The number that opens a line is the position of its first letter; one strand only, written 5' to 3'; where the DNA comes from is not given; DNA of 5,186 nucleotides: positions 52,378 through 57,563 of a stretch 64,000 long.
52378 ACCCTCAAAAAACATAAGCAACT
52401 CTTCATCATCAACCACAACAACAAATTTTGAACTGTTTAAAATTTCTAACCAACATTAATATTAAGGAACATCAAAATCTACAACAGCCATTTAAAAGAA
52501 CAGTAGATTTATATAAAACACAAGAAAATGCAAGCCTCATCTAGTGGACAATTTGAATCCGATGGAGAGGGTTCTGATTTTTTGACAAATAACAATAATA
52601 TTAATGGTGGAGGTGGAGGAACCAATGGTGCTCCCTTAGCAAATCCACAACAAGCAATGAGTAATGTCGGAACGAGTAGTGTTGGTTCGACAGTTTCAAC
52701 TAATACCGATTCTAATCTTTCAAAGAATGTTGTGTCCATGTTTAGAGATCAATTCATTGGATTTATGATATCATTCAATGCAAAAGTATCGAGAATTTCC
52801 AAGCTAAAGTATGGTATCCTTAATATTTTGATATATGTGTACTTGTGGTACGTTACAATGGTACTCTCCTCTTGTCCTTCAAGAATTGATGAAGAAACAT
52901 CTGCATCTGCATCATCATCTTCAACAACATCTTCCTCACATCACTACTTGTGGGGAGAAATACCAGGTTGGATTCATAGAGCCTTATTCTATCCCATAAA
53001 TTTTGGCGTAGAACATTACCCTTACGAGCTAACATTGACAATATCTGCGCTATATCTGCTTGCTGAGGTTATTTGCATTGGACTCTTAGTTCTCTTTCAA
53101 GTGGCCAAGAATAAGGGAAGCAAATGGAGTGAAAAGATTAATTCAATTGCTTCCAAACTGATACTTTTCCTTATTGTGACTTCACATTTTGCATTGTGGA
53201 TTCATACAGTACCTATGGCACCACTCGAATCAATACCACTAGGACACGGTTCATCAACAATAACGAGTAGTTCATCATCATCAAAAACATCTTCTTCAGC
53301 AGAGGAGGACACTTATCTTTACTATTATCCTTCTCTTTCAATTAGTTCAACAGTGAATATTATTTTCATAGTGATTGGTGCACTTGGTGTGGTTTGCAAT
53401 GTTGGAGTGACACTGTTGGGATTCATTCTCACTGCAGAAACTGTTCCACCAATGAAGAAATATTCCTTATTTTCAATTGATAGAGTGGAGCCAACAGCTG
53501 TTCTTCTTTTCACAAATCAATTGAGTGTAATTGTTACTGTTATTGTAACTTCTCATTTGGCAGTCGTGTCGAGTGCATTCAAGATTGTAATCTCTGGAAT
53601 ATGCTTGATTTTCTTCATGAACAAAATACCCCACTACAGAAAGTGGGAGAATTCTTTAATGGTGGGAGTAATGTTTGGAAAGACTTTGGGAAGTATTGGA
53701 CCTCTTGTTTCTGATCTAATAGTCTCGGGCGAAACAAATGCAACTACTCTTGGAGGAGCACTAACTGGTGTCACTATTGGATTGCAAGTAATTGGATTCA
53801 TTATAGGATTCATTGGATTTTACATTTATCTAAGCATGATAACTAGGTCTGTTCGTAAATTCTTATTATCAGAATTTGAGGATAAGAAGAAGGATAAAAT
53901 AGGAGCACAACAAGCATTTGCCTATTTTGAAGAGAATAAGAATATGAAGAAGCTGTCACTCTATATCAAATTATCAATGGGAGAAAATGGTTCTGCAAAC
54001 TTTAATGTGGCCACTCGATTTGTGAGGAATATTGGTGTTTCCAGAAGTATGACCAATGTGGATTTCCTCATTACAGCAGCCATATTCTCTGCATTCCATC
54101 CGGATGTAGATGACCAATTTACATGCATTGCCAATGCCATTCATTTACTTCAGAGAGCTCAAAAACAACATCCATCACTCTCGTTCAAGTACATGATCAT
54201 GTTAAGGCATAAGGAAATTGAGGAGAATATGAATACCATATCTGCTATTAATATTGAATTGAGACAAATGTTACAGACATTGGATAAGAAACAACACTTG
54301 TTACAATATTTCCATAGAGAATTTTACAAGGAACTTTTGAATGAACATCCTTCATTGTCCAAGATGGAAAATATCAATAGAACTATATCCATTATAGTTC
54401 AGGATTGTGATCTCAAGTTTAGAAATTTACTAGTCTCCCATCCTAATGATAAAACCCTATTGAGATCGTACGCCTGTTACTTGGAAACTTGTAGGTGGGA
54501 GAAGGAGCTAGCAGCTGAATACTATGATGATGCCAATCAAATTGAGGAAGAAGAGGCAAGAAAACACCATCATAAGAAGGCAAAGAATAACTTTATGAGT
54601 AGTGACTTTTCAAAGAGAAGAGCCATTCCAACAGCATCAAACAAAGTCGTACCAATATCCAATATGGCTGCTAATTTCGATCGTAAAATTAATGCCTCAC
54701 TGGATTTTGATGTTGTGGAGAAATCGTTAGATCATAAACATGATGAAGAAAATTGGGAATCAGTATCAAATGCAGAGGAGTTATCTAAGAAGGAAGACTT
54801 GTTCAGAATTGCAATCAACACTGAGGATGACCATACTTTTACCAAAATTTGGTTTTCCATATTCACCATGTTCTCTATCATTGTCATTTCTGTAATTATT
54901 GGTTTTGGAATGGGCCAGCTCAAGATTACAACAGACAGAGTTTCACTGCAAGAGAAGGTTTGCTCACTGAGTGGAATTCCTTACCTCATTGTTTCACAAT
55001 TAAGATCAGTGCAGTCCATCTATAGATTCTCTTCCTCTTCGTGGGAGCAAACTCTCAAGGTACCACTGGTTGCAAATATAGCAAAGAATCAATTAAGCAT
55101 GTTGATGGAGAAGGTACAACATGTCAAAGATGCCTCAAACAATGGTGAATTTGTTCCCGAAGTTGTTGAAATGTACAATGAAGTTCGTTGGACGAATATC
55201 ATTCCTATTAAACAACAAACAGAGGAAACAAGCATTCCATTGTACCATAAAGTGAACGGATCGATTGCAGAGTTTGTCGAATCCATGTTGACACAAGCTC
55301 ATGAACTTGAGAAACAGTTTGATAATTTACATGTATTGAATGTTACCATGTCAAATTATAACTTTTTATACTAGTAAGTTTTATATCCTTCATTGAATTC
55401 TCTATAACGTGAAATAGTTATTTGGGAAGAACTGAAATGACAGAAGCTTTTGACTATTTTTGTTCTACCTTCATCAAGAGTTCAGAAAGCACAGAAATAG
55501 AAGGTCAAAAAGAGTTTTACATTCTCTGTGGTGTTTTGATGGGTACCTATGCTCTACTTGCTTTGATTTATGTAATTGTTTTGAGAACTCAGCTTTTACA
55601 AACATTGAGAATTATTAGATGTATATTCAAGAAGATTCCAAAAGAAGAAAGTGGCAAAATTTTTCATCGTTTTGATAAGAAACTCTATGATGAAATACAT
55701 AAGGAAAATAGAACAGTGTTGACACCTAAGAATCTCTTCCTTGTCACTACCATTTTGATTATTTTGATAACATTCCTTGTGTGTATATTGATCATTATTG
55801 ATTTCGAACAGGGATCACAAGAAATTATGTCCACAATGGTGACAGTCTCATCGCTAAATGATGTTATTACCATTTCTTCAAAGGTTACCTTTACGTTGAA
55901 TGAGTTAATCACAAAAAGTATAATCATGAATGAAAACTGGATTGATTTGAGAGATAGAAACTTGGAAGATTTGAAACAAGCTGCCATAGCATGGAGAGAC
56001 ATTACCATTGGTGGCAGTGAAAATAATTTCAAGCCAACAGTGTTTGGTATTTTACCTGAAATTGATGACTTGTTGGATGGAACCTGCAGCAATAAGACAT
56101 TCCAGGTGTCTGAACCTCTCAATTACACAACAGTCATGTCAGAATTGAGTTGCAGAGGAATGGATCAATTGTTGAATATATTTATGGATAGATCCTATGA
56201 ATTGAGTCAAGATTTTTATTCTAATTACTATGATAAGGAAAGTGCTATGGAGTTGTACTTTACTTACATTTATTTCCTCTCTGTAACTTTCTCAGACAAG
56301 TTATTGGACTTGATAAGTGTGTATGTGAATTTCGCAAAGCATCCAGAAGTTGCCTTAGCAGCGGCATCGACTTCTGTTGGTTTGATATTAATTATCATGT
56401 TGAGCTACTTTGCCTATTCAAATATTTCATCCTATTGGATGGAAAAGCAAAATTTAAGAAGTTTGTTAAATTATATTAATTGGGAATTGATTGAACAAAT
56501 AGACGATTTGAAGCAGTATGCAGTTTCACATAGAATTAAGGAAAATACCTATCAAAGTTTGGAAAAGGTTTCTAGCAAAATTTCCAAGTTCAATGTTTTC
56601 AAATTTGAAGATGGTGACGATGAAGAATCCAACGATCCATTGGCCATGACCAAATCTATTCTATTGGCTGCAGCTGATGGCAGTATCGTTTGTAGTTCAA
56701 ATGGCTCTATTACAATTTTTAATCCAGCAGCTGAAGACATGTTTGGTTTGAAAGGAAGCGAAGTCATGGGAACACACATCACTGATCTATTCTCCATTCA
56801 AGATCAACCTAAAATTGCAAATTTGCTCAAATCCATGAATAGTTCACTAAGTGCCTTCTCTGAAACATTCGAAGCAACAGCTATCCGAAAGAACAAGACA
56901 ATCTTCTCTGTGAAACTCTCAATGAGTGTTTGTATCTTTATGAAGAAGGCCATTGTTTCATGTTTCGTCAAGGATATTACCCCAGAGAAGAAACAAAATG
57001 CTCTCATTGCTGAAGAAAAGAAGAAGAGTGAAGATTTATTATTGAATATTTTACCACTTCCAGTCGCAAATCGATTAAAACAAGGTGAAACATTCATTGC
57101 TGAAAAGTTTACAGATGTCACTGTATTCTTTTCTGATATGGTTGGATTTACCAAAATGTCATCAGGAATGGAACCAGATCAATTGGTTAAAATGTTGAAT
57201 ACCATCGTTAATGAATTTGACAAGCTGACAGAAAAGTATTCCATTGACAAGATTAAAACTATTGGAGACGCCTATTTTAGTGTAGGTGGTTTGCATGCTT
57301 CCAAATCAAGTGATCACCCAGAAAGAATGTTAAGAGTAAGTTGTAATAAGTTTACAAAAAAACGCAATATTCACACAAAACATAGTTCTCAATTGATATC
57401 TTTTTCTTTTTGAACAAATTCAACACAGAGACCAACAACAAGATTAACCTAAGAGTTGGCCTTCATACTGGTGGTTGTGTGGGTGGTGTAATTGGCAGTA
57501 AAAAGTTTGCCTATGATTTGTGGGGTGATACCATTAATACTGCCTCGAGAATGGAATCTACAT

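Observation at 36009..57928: Two paralogous receptor-type PAS-cyclases in inverted orientation bracket a 10-kb block of unrelated genes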

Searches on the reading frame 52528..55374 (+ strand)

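Call 5: search_protein_families(library=pfam, proteins=[window:52528-55374:+], max_evalue=0.01)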
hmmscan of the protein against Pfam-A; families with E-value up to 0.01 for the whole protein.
window:52528-55374:+ (948 aa): 1 family
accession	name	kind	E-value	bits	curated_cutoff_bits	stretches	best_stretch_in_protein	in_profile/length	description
PF25474.1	TPR_TmcB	-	6.2e-15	55.7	27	1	562-678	9-124/125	TmcB, TPR repeats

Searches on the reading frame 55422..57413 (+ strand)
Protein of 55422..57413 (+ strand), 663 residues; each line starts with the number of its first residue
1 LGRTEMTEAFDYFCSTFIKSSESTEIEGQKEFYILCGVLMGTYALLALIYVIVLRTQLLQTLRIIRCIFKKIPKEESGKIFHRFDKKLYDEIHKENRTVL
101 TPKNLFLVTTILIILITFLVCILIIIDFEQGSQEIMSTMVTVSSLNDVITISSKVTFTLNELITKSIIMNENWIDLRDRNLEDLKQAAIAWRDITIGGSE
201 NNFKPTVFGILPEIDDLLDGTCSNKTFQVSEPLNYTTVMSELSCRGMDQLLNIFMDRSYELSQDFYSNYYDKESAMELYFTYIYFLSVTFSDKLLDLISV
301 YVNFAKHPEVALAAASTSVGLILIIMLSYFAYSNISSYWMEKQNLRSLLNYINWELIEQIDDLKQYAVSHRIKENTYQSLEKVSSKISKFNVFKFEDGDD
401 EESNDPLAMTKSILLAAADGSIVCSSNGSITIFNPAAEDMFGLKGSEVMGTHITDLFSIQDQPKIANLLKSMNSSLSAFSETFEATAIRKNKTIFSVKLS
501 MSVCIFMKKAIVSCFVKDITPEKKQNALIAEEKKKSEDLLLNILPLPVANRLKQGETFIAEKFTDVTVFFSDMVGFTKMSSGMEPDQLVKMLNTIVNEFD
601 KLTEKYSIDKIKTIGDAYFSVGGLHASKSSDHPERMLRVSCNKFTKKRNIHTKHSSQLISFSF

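Call 5: search_protein_families(library=pfam, proteins=[window:55422-57413:+], max_evalue=0.01)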
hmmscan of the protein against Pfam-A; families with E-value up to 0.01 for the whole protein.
window:55422-57413:+ (663 aa): 5 families
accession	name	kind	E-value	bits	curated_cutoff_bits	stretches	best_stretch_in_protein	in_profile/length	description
PF00211.25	Guanylate_cyc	-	1.6e-20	73.9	21.9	1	560-654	3-96/183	Adenylate and Guanylate cyclase catalytic domain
PF13426.13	PAS_9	-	8.7e-17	61.7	27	1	419-520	2-102/103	PAS domain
PF00989.32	PAS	-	5.4e-11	42.9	22.6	1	411-519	4-113/113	PAS fold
PF08448.16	PAS_4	-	0.0043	17.7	23.1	1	419-470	6-57/110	PAS fold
PF24820.1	Diguanyl_cycl_sensor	-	0.0062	16.9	28.1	0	421-504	9-96/109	Diguanylate cyclase-like sensor domain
